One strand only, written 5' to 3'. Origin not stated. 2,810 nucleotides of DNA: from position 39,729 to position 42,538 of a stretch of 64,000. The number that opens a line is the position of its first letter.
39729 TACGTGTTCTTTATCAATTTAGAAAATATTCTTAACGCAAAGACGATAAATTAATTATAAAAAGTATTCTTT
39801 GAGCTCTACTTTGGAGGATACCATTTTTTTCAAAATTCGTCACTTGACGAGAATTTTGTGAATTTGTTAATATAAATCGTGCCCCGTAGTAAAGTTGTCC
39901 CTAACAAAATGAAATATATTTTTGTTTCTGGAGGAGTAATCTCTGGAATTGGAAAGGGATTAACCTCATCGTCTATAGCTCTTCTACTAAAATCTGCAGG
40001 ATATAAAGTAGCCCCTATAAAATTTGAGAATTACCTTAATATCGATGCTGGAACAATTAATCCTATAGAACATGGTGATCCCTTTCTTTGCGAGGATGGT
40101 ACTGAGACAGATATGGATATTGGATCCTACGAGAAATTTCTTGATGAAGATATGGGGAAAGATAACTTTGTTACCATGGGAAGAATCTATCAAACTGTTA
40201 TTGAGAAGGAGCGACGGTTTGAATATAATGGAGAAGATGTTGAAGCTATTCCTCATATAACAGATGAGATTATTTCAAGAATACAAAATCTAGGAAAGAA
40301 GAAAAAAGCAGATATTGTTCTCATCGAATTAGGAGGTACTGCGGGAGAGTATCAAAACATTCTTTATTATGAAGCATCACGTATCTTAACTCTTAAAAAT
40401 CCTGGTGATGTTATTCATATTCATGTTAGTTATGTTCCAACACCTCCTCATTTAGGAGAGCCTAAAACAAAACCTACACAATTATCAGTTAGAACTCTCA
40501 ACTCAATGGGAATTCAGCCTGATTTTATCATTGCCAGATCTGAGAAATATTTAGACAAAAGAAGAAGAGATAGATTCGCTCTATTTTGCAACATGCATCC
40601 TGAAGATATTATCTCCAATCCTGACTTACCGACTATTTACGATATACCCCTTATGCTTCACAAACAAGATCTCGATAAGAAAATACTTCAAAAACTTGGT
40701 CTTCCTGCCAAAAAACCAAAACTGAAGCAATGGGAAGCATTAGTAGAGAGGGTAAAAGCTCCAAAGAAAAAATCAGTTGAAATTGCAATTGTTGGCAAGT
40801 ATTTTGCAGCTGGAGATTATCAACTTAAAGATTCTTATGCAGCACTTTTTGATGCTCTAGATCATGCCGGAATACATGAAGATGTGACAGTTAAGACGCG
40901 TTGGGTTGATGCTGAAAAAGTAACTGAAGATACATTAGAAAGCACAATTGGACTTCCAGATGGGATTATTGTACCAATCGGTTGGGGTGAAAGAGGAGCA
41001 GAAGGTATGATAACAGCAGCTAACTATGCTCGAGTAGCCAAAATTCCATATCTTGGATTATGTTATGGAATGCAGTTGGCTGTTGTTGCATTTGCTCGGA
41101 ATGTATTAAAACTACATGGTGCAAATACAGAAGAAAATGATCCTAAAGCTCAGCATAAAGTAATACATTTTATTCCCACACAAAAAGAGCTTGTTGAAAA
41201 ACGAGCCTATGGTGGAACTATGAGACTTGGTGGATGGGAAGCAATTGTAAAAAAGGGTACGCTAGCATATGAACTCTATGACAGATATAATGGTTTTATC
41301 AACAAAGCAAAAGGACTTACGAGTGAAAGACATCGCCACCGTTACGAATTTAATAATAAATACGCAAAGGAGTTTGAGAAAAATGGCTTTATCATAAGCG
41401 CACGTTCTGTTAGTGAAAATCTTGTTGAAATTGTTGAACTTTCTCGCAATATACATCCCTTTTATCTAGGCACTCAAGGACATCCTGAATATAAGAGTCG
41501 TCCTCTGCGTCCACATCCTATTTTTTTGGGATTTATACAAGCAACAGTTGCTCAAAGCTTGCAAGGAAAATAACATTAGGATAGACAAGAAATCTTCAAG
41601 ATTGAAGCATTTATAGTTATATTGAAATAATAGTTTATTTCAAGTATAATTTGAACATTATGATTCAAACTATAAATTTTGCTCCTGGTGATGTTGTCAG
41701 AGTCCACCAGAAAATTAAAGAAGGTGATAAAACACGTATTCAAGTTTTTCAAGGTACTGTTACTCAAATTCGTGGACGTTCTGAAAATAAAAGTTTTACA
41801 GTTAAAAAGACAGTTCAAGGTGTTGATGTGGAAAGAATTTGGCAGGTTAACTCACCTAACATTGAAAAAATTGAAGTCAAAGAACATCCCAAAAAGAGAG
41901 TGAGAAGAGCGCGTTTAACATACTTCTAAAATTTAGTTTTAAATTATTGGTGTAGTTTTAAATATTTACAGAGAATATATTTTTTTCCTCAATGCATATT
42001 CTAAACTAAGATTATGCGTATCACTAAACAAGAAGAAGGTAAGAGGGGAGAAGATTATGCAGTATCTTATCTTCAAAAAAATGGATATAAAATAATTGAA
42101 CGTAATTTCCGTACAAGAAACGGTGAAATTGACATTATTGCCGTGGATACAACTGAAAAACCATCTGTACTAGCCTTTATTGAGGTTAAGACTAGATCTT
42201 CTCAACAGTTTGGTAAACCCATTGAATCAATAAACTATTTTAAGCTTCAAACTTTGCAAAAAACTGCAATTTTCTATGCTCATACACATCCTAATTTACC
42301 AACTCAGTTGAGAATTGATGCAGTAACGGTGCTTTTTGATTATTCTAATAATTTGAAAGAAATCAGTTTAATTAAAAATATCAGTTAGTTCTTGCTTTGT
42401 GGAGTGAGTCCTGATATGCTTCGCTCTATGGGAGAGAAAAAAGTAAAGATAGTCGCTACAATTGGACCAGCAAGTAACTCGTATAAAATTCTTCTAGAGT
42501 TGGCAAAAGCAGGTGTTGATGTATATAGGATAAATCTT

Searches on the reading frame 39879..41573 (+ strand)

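Call 19: search_protein_families(library=pfam, proteins=[window:39879-41573:+], max_evalue=0.00001)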
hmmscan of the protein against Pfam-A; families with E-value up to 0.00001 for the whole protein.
window:39879-41573:+ (564 aa): 2 families
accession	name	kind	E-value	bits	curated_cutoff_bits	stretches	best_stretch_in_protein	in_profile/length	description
PF06418.20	CTP_synth_N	-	3.9e-98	328.5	26.1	1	12-275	1-265/265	CTP synthase N-terminus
PF00117.34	GATase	-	1.1e-28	100.7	22.8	1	316-554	2-189/190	Glutamine amidotransferase class-I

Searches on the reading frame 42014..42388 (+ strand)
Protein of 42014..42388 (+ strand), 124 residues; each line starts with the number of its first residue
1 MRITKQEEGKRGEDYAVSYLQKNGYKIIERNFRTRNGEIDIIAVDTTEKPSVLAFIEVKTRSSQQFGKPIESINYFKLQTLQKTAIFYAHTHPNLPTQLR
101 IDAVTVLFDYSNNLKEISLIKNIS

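Call 3: search_protein_families(library=pfam, proteins=[window:42014-42388:+])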
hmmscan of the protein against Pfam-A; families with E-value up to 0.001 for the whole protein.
window:42014-42388:+ (124 aa): 4 families
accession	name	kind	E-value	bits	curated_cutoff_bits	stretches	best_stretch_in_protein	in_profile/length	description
PF02021.23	UPF0102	-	1.7e-26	92.8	23.6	1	12-106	1-80/80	Uncharacterised protein family UPF0102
PF08378.17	NERD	-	3.5e-06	27.9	22.1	1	9-71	2-65/111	Nuclease-related domain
PF04471.18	Mrr_cat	-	0.00092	19.8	21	0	8-64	5-60/115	Restriction endonuclease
PF01939.22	NucS_C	-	0.00093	19.6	24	0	20-63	15-55/124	Endonuclease NucS C-terminal domain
